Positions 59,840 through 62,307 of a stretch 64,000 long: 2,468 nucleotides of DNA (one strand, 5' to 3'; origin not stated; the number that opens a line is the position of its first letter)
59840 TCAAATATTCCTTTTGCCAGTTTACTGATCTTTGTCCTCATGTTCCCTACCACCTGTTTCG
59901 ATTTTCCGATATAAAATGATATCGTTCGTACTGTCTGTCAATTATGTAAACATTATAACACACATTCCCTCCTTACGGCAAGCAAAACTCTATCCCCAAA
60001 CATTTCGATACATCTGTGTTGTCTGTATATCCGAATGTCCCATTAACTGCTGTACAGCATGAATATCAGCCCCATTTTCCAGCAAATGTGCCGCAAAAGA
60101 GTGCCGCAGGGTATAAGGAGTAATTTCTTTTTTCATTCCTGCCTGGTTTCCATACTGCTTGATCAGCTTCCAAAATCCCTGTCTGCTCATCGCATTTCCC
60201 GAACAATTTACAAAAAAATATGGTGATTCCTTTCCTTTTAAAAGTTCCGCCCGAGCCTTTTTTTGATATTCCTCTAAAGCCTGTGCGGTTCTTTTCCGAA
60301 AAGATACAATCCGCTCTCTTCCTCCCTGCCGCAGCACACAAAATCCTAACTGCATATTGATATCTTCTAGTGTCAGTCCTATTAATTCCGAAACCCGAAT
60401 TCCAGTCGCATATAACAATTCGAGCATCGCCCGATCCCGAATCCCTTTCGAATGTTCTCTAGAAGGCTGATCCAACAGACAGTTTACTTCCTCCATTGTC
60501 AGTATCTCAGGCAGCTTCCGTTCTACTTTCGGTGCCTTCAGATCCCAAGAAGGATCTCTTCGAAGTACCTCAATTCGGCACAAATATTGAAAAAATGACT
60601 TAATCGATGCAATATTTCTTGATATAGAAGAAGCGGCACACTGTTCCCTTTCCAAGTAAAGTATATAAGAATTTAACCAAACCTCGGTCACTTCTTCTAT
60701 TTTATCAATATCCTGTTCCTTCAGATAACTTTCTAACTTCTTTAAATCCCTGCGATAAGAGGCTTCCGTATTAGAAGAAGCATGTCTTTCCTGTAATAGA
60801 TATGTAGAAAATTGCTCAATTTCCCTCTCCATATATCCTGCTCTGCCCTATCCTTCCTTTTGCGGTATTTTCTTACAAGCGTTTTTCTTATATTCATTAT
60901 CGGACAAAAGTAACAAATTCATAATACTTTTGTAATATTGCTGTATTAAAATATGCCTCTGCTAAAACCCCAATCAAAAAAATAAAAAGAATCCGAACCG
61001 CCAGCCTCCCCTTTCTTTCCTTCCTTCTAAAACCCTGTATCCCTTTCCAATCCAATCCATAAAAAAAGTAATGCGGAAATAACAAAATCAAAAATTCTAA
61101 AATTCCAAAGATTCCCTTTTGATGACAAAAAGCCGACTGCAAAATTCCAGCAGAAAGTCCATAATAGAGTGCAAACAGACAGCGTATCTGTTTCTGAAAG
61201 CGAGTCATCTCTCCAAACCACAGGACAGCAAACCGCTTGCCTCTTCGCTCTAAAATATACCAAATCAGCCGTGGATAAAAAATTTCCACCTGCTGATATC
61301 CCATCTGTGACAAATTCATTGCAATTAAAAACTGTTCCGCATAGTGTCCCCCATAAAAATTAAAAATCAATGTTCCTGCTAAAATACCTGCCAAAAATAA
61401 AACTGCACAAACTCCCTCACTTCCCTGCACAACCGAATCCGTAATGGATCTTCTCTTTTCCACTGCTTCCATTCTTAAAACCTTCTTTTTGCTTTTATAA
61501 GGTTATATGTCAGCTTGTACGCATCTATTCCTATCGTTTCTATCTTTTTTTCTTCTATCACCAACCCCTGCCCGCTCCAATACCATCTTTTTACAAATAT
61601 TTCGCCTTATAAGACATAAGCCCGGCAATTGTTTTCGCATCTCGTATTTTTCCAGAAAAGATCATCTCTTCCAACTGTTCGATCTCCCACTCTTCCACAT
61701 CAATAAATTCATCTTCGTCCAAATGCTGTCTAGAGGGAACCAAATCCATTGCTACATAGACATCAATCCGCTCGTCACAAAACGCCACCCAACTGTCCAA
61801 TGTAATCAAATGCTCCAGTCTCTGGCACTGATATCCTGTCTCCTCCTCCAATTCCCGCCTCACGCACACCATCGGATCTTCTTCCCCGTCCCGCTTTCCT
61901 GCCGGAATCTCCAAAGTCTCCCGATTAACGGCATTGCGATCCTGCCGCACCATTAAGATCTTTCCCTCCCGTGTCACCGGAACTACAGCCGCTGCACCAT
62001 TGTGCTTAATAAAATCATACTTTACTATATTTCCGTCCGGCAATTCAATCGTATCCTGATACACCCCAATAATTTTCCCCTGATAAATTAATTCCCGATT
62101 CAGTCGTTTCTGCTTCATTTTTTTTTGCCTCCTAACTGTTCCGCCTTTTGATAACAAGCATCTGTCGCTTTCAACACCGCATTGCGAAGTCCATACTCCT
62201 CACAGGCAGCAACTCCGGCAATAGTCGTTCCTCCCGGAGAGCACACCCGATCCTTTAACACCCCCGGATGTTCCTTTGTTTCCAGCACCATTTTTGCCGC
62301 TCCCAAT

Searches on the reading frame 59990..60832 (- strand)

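Call 97: search_protein_families(library=pfam, proteins=[window:59990-60832:-], max_evalue=0.1)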
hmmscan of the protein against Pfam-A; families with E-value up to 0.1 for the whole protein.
window:59990-60832:- (280 aa): 5 families
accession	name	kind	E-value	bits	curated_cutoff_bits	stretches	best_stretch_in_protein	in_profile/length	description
PF00589.27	Phage_integrase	-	5.6e-44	150.4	27.1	1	110-278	2-168/172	Phage integrase family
PF02899.23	Phage_int_SAM_1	-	2.2e-17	63.5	22.3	1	5-86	1-81/83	Phage integrase, N-terminal SAM-like domain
PF13102.12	Phage_int_SAM_5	-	2.3e-08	34.7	22.3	1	13-94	10-92/98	Phage integrase SAM-like domain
PF13495.12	Phage_int_SAM_4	-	1.6e-06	28.9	27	1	6-88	3-82/85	Phage integrase, N-terminal SAM-like domain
PF11917.13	DUF3435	-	0.0014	18.1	25.8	1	212-273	170-233/418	Protein of unknown function (DUF3435)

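Call 98: search_protein_families(library=ncbifam, proteins=[window:59990-60832:-], max_evalue=0.01)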
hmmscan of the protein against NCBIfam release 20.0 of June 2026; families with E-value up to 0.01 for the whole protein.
window:59990-60832:- (280 aa): 13 families
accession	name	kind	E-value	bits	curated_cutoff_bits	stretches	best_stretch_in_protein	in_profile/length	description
TIGR02225.1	recomb_XerD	equivalog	1.6e-96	323.1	329.6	1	6-278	1-274/290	site-specific tyrosine recombinase XerD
NF001399.0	PRK00283.1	subfamily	2.2e-93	312.8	279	1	2-278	6-283/300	tyrosine recombinase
TIGR02224.1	recomb_XerC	equivalog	1.2e-78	264.5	335.15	1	6-278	1-277/295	tyrosine recombinase XerC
NF040815.2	recomb_XerA_Arch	equivalog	2.6e-65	220.6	220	1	7-278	2-254/263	site-specific tyrosine recombinase/integron integrase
NF002331.0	PRK01287.1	subfamily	3e-53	181.1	371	1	12-278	36-312/365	site-specific tyrosine recombinase XerC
TIGR02249.1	integrase_gron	subfamily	2.2e-38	132.4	265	2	217-278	239-300/315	integron integrase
NF003462.0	PRK05084.1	equivalog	4e-32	111.3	267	1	131-278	195-344/360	tyrosine recombinase XerS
NF011946.0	PRK15417.1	equivalog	4.8e-27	95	435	2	214-278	251-315/337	integron integrase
NF007371.0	PRK09871.1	subfamily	1e-19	70.9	222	1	110-275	6-171/198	tyrosine-type DNA invertase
NF007370.0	PRK09870.1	subfamily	2.1e-18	66.7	221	1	104-276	6-177/200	tyrosine-type DNA invertase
NF002685.0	PRK02436.1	equivalog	3.3e-15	56.6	178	1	4-276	4-244/245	site-specific tyrosine recombinase XerD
NF040693.1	recomb_GmtY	equivalog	5.4e-08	32.5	340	1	186-277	336-431/441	gamma-mobile-trio recombinase GmtY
NF041502.1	integrase_1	equivalog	0.0019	17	350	1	202-275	284-357/484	site-specific integrase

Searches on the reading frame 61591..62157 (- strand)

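Call 97: search_protein_families(library=pfam, proteins=[window:61591-62157:-], max_evalue=0.1)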
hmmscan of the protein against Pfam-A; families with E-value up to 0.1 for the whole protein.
window:61591-62157:- (188 aa): 1 family
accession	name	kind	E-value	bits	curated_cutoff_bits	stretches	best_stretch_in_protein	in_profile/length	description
PF00293.34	NUDIX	-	5.4e-16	59.3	21.1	1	54-176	4-130/134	NUDIX domain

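Call 98: search_protein_families(library=ncbifam, proteins=[window:61591-62157:-], max_evalue=0.01)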
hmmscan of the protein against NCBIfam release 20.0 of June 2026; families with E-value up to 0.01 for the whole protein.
window:61591-62157:- (188 aa): 13 families
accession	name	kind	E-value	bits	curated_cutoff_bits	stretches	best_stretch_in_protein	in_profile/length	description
NF008736.0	PRK11762.1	equivalog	6.5e-25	87.7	169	1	12-182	4-176/186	ADP compounds hydrolase NudE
NF011585.0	PRK15009.1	equivalog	2.4e-10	40.4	234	1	49-180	42-181/191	GDP-mannose pyrophosphatase NudK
TIGR00052.1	TIGR00052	subfamily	3.8e-10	39.7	79.55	1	45-181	36-184/188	nudix-type nucleoside diphosphatase, YffH/AdpP family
TIGR00586.1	mutt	equivalog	2.6e-08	33.9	97.9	1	56-137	8-87/129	8-oxo-dGTP diphosphatase MutT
NF006530.0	PRK08999.1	equivalog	3.9e-07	29.4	245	1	56-121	10-74/315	Nudix family hydrolase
NF008044.0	PRK10776.1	equivalog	2e-06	27.7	148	1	62-121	13-72/130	8-oxo-dGTP diphosphatase MutT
TIGR02705.1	nudix_YtkD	equivalog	5.5e-05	22.8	154.4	1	47-117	18-82/156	RNA deprotection pyrophosphohydrolase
NF001938.0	PRK00714.1-5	equivalog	0.00014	21.3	116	1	54-126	14-89/172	RNA pyrophosphohydrolase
NF041652.1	Nud_hyd_Dein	equivalog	0.00024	21.4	200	1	52-119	12-82/152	Nudix hydrolase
NF007834.0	PRK10546.1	equivalog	0.00045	20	156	1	61-116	11-66/135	pyrimidine (deoxy)nucleoside triphosphate diphosphatase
NF001937.0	PRK00714.1-4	equivalog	0.00063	19.4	139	1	57-126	12-77/161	RNA pyrophosphohydrolase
NF003790.0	PRK05379.2-2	equivalog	0.0037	16.4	403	1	60-110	223-272/354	bifunctional nicotinamide mononucleotide adenylyltransferase/ADP-ribose pyrophosphatase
NF008003.0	PRK10729.1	equivalog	0.0066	15.8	248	1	81-179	91-193/210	ADP-ribose diphosphatase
